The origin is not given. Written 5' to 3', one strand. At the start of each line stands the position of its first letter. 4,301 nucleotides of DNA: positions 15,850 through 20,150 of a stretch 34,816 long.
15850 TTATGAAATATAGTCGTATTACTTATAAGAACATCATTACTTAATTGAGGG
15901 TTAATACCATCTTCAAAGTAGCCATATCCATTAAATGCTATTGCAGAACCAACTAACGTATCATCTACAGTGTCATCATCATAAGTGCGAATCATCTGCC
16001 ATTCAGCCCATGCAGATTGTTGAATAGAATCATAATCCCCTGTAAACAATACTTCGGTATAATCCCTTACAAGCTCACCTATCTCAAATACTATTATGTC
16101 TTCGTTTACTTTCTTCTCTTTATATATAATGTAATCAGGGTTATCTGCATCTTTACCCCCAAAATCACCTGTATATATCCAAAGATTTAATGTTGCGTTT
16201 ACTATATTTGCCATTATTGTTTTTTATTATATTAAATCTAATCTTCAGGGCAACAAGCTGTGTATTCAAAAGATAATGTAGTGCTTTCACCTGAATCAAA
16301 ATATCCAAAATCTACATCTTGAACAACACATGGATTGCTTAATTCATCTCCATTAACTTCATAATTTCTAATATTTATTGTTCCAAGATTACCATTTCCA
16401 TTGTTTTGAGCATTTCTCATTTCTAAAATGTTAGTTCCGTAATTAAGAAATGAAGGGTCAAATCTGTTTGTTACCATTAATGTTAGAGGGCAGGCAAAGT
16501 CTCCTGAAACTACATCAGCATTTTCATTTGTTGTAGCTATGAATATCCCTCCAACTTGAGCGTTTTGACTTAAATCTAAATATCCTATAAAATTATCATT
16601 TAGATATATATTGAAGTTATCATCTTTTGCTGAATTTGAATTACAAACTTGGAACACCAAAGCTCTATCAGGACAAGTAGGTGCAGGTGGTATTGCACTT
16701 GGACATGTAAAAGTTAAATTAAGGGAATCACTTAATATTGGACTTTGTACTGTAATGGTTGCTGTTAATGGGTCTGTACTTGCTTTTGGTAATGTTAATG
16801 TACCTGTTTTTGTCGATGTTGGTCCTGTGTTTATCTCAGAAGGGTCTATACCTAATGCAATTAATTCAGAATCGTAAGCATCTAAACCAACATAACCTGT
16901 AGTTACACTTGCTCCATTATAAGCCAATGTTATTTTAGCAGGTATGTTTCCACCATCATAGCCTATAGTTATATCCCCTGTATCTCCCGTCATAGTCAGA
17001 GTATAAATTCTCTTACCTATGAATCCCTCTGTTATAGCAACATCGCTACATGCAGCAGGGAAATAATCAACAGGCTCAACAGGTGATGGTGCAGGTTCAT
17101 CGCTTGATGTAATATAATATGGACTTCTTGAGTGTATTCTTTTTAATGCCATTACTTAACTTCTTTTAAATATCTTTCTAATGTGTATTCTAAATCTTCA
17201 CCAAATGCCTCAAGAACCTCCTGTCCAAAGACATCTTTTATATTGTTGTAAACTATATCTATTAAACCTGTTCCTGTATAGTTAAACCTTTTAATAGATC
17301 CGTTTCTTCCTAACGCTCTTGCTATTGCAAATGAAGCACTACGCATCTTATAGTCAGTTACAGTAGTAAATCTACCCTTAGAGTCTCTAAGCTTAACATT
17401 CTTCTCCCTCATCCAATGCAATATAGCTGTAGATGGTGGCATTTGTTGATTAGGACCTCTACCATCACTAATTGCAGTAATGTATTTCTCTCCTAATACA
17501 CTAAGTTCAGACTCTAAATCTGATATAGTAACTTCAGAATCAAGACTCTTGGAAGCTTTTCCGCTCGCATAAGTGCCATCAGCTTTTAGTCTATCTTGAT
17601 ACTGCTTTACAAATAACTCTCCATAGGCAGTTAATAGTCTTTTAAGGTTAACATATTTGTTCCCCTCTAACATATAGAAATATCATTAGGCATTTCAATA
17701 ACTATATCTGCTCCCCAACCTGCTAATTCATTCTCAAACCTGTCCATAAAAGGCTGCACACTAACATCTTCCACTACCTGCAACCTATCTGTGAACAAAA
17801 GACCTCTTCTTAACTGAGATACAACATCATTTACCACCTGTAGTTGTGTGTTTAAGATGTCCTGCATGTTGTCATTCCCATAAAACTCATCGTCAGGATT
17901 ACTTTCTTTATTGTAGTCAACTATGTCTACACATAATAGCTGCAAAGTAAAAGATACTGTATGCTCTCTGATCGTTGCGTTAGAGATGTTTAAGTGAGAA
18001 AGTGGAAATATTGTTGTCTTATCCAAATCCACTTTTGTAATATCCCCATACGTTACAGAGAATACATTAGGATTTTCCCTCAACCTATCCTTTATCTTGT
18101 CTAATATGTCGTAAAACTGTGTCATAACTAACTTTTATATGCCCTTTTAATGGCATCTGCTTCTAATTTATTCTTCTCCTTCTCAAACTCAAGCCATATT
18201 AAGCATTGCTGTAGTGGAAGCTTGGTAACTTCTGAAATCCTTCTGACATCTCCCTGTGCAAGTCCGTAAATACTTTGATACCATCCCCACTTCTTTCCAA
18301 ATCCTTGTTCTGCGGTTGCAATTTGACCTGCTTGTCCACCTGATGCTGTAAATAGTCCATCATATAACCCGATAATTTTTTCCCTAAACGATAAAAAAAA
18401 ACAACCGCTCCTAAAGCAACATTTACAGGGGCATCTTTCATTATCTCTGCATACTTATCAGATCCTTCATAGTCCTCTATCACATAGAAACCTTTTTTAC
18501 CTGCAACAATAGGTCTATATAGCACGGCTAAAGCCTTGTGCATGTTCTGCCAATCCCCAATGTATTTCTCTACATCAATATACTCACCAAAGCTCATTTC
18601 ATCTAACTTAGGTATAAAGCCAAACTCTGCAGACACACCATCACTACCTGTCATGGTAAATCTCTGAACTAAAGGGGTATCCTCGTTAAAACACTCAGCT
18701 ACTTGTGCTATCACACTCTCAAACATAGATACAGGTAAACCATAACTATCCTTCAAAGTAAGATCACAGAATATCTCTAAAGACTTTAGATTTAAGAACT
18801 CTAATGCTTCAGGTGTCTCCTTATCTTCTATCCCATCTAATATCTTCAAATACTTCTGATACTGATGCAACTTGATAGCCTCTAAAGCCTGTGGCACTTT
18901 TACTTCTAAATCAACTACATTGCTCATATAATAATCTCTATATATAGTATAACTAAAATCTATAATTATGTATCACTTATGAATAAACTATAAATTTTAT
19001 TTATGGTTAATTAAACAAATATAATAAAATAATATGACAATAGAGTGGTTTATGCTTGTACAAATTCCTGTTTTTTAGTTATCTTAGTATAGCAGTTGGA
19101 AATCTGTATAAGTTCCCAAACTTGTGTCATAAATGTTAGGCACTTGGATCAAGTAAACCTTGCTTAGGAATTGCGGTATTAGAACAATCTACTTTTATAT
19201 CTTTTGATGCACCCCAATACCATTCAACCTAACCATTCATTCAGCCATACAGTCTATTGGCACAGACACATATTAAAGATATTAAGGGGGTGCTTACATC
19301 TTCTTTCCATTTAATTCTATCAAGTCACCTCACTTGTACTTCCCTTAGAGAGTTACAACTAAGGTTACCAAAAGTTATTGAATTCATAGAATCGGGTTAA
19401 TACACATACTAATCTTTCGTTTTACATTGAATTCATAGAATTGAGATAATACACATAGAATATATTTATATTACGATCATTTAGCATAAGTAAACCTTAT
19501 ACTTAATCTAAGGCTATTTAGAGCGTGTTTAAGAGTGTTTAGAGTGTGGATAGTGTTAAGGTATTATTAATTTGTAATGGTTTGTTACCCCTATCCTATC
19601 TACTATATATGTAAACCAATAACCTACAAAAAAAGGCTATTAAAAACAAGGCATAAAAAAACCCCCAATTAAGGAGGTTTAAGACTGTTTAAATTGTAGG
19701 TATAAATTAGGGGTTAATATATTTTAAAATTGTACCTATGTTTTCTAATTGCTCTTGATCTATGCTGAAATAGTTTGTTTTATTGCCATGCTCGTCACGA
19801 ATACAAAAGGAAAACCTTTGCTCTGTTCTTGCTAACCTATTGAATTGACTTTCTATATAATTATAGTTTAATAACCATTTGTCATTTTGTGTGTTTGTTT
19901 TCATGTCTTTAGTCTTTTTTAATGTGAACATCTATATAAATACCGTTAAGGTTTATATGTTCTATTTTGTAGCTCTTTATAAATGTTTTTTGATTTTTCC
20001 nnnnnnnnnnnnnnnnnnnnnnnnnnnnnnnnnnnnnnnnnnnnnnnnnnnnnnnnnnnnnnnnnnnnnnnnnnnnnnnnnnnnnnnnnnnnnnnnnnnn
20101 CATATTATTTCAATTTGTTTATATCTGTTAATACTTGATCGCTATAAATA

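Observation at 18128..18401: T9 slippery run opening an 88-codon start-less -1 frame: programmed frameshift, transcriptional slippage or a homopolymer error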

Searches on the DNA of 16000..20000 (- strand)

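Call 7: search_dna_similar(query=window:16000-20000:-, collection=phages, mode=near, max_rows=20)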
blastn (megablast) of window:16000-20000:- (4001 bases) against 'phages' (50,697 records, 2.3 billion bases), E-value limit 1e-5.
No match.
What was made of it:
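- Tried and rejected: Megablast of the locus against 50,697 phage genomes found no match (call 7).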

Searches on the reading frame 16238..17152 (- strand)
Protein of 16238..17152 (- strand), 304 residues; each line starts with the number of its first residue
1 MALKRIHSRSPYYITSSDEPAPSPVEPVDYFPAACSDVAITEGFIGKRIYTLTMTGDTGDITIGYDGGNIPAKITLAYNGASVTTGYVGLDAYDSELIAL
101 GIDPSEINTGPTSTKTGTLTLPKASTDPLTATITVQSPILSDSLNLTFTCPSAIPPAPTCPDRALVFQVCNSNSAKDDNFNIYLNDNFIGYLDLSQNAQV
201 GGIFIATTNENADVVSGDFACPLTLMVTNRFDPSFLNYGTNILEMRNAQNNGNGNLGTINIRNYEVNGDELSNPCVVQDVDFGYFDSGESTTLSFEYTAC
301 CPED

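Call 8: search_protein_families(library=phrogs, proteins=[window:16238-17152:-], max_evalue=0.01)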
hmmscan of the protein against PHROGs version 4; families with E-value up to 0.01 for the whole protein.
window:16238-17152:- (304 aa): 1 family
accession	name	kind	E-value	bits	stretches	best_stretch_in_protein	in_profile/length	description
phrog_13374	-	unknown function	2.8e-13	50.1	1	41-152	443-555/745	-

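Call 16: search_protein_families(library=pfam, proteins=[window:16238-17152:-], max_evalue=0.1)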
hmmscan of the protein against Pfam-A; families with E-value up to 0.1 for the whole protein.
window:16238-17152:- (304 aa): 1 family
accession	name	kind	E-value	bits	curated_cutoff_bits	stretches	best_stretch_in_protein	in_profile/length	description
PF17737.7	Ig_C19orf38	-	0.017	15.9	23.2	1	154-226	2-72/91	Ig domain in C19orf38 (HIDE1)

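Call 48: search_dna_similar(query=window:16238-17152:-, collection=phages, mode=protein, max_rows=15, max_evalue=0.001)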
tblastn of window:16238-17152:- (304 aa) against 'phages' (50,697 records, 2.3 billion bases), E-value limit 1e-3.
Records with a match: 2; places in all: 2; records where one place covers at least 80% of the query: 0.
Best place of each record, by identity: <60% 2.
By first word of the organism name: Flavobacterium 2.
By host as written in the record: Flavobacterium sp. LMO8 2.
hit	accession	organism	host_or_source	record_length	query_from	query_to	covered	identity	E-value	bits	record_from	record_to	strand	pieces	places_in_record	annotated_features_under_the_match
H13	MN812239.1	Flavobacterium phage vB_FspS_tant8-1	Flavobacterium sp. LMO8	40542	71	153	27%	44.6%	2e-5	52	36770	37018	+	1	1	hypothetical protein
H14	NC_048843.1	Flavobacterium phage vB_FspS_tant8-1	Flavobacterium sp. LMO8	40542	71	153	27%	44.6%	2e-5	52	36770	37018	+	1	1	hypothetical protein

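Call 73: search_protein_families(library=ncbifam, proteins=[window:16238-17152:-], max_evalue=0.1)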
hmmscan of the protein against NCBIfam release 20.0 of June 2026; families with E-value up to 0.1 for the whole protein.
window:16238-17152:- (304 aa): 0 families

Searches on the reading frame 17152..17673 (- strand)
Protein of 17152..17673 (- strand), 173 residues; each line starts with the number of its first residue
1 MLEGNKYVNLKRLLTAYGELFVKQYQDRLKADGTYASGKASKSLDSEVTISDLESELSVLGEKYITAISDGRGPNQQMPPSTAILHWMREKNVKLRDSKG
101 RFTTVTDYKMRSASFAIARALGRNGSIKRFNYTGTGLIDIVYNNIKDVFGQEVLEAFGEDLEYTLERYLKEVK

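Call 8: search_protein_families(library=phrogs, proteins=[window:17152-17673:-], max_evalue=0.01)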
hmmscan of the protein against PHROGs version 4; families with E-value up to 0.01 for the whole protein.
window:17152-17673:- (173 aa): 1 family
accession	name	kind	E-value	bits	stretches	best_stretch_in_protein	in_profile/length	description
phrog_21534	-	unknown function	0.0078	17.4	0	51-149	31-118/149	-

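Call 16: search_protein_families(library=pfam, proteins=[window:17152-17673:-], max_evalue=0.1)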
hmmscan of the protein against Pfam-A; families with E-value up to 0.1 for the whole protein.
window:17152-17673:- (173 aa): 1 family
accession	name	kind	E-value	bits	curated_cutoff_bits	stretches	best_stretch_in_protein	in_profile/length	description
PF14267.11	DUF4357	-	0.021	15.2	38.4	1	90-124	6-39/54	Domain of unknown function (DUF4357)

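Call 73: search_protein_families(library=ncbifam, proteins=[window:17152-17673:-], max_evalue=0.1)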
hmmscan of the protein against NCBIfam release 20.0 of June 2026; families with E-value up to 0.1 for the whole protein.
window:17152-17673:- (173 aa): 0 families

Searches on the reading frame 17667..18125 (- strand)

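Call 8: search_protein_families(library=phrogs, proteins=[window:17667-18125:-], max_evalue=0.01)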
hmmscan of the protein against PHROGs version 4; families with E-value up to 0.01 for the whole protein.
window:17667-18125:- (152 aa): 1 family
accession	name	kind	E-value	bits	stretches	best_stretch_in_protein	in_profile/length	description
phrog_30964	-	unknown function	4.2e-12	47.5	1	1-149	1-134/138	-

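Call 16: search_protein_families(library=pfam, proteins=[window:17667-18125:-], max_evalue=0.1)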
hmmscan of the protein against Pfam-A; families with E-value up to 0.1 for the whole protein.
window:17667-18125:- (152 aa): 1 family
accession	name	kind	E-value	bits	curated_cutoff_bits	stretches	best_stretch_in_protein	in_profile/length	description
PF10436.14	BCDHK_Adom3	-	0.061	13.6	24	1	79-130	75-125/160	Mitochondrial branched-chain alpha-ketoacid dehydrogenase kinase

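Call 73: search_protein_families(library=ncbifam, proteins=[window:17667-18125:-], max_evalue=0.1)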
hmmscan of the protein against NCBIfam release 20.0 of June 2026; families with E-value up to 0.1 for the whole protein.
window:17667-18125:- (152 aa): 0 families

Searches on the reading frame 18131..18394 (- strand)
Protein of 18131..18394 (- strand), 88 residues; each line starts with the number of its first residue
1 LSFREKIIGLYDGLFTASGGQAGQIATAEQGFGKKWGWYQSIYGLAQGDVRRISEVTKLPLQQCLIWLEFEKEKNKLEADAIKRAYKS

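Call 44: search_protein_families(library=phrogs, proteins=[window:18131-18394:-], max_evalue=10)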
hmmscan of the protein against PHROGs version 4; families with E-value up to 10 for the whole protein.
seq(88 aa): 1 family
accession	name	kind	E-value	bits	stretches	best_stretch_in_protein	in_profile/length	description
phrog_38404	-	unknown function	0.012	16.5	1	30-73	2-46/55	-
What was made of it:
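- phrog_38404 holds such 55-aa pieces (call 44).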

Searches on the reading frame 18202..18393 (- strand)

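Call 44: search_protein_families(library=phrogs, proteins=[window:18202-18393:-], max_evalue=10)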
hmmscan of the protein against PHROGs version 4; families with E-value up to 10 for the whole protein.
seq(64 aa): 3 families
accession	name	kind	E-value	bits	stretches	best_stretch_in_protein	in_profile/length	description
phrog_32897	-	unknown function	0.11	13.5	1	20-35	18-33/41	-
phrog_12264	-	unknown function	0.21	12.8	1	5-32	11-38/142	-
phrog_34866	-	unknown function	0.32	12.5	1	5-34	41-70/76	-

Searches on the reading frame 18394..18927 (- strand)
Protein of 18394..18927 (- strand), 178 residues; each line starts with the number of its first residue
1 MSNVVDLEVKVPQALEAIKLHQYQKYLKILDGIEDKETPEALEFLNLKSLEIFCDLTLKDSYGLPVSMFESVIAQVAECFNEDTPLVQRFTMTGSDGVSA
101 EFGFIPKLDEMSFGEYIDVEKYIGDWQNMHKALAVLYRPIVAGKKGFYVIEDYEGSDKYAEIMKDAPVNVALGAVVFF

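Call 10: find_related_loci(query=window:18394-18927:-, collection=viral_contigs, flank=6000)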
Query seq(178 aa) (178 aa) in viral_contigs; peptide patterns used: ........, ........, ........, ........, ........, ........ (x = any residue, [..] = any of these).
163 stretches matched a pattern; 155 encode a relative of the query (tblastn E <= 1e-3); the best 80 are kept; 80 distinct loci.
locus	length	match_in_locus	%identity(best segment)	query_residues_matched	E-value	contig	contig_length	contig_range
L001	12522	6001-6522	72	5-178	8e-87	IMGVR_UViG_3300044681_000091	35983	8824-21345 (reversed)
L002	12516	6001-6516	72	5-178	2e-84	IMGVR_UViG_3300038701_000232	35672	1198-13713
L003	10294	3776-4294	71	4-178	9e-84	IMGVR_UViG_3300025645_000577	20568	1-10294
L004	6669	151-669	70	4-178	9e-83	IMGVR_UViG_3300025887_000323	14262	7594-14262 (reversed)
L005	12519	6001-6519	70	4-178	2e-82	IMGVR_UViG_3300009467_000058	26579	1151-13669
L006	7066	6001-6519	69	4-178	2e-82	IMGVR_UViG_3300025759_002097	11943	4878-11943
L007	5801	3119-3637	69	4-178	3e-82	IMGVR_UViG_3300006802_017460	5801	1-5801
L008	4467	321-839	69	4-178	1e-81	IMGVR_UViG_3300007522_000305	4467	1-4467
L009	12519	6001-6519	69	4-178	2e-81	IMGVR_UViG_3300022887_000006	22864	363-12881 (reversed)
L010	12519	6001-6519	69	4-178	2e-81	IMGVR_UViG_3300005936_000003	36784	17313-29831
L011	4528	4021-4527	70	4-174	2e-80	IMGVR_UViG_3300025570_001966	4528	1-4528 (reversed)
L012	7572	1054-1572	67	4-178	7e-80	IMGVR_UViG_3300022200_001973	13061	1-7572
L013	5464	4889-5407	67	4-178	6e-80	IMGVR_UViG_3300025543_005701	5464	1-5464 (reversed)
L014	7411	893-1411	66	4-178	3e-79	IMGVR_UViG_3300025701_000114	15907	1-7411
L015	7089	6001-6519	66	4-178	4e-79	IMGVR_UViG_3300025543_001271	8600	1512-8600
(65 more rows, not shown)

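Call 44: search_protein_families(library=phrogs, proteins=[window:18394-18927:-], max_evalue=10)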
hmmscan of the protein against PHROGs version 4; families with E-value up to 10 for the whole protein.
seq(178 aa): 1 family
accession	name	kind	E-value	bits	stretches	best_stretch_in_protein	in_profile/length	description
phrog_32199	-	unknown function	2.1e-09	38.8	1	49-178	28-150/175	-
